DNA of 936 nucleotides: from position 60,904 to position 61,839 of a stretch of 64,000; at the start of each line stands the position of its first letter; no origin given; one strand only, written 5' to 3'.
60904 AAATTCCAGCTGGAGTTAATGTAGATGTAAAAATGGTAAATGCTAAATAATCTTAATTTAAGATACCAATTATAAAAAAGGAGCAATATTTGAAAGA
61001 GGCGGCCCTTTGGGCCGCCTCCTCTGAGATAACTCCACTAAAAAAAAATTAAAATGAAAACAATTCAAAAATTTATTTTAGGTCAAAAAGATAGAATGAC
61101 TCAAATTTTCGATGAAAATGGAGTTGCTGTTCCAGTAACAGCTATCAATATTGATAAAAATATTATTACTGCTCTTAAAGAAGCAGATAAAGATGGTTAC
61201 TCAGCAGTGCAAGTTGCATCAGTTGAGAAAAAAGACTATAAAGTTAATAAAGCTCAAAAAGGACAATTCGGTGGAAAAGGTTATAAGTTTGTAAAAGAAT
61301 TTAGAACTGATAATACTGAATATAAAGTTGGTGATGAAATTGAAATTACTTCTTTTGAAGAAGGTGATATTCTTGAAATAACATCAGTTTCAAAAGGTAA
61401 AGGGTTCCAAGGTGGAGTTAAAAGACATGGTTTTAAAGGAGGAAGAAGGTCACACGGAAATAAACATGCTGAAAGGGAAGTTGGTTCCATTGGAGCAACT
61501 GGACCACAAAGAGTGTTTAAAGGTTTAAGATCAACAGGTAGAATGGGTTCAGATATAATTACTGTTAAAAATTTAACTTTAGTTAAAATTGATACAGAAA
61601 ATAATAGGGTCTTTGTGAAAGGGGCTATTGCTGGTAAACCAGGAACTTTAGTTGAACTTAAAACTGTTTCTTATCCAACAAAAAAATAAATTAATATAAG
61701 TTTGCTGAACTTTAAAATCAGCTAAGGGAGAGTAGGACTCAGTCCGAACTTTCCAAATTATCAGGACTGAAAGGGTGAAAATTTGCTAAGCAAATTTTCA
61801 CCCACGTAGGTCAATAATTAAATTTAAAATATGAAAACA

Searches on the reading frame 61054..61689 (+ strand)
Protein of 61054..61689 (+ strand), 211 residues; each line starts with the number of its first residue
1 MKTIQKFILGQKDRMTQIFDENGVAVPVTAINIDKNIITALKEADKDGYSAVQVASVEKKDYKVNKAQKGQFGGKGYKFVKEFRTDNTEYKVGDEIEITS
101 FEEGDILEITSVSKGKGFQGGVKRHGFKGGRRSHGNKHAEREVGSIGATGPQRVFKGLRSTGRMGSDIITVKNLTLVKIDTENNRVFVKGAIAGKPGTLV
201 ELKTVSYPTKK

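Call 12: find_encoding_contigs(protein=window:61054-61689:+, flank=10000, max_places=6)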
Protein window:61054-61689:+ (211 aa): no gene with exactly this product is on record in the collection.

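Call 13: list_cluster_members(proteins=[window:61054-61686:+, window:62521-62820:+, window:22388-23206:+, window:38382-40310:+, window:22022-22360:+, window:13720-14340:+, window:10908-12674:+, window:42340-42939:+])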
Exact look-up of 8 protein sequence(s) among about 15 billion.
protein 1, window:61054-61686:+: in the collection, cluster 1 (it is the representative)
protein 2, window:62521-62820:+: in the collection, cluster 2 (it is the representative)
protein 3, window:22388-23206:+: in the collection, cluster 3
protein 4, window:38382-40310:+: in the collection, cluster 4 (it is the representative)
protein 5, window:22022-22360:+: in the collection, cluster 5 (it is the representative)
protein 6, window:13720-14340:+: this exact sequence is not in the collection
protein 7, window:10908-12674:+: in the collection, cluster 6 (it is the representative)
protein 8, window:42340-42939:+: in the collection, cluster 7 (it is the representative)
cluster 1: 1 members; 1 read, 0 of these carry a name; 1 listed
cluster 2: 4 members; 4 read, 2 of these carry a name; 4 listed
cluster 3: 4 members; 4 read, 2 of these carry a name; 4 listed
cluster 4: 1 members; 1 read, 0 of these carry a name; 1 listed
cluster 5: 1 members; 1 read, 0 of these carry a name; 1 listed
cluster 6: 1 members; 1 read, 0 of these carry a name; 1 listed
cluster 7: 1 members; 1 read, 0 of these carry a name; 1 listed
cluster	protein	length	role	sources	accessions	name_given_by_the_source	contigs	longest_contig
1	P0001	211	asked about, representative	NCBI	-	-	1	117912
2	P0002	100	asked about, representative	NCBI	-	-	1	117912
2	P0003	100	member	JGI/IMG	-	large subunit ribosomal protein L23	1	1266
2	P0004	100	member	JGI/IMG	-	large subunit ribosomal protein L23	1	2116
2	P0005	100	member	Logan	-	-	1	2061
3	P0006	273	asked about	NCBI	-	-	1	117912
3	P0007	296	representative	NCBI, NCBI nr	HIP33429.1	MAG TPA: hypothetical protein EYG89_01555 [Bacteroidia bacterium] | hypothetical protein [Bacteroidia bacterium]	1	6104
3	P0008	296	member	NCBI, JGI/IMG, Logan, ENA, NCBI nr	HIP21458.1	MAG TPA: hypothetical protein EYG72_00625 [Candidatus Pacebacteria bacterium] | hypothetical protein [Candidatus Paceibacterota bacterium]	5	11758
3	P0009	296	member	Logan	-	-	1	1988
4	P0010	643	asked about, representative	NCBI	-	-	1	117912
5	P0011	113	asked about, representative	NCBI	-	-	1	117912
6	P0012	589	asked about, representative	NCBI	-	-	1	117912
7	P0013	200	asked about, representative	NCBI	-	-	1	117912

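Call 28: find_encoding_contigs(protein=P0008, flank=10000, max_places=6)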
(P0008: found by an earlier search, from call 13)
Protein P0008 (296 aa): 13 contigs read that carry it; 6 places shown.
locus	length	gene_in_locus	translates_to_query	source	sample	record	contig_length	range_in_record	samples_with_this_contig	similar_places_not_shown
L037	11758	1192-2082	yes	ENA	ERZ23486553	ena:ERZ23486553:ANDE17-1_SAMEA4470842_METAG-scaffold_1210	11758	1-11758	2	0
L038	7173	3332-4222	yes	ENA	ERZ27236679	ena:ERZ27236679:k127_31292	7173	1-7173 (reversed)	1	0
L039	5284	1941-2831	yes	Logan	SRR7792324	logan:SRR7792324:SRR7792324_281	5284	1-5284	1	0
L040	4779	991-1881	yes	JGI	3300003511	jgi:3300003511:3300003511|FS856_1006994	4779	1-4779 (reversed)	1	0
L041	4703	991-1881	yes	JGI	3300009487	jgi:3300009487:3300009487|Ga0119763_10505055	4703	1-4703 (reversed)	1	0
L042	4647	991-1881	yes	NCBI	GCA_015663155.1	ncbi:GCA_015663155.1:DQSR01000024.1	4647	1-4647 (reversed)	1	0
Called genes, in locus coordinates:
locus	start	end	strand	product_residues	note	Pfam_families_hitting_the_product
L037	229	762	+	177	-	PF00347:Ribosomal_L6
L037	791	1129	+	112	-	PF00861:Ribosomal_L18p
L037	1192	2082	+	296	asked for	PF00333:Ribosomal_S5, PF03719:Ribosomal_S5_C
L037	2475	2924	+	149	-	PF00828:Ribosomal_L27A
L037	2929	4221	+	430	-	PF00344:SecY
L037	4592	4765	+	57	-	-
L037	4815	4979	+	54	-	-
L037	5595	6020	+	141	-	PF02381:MraZ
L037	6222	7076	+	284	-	PF01795:Methyltransf_5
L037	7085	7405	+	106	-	-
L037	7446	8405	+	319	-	-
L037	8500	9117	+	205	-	PF02223:Thymidylate_kin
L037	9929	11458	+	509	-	PF12072:RNase_Y_N, PF00013:KH_1 (weak), PF01966:HD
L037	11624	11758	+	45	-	?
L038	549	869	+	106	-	-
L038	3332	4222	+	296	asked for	PF00333:Ribosomal_S5, PF03719:Ribosomal_S5_C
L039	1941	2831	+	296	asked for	PF00333:Ribosomal_S5, PF03719:Ribosomal_S5_C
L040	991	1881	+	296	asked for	PF00333:Ribosomal_S5, PF03719:Ribosomal_S5_C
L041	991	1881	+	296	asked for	PF00333:Ribosomal_S5, PF03719:Ribosomal_S5_C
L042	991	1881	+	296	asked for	PF00333:Ribosomal_S5, PF03719:Ribosomal_S5_C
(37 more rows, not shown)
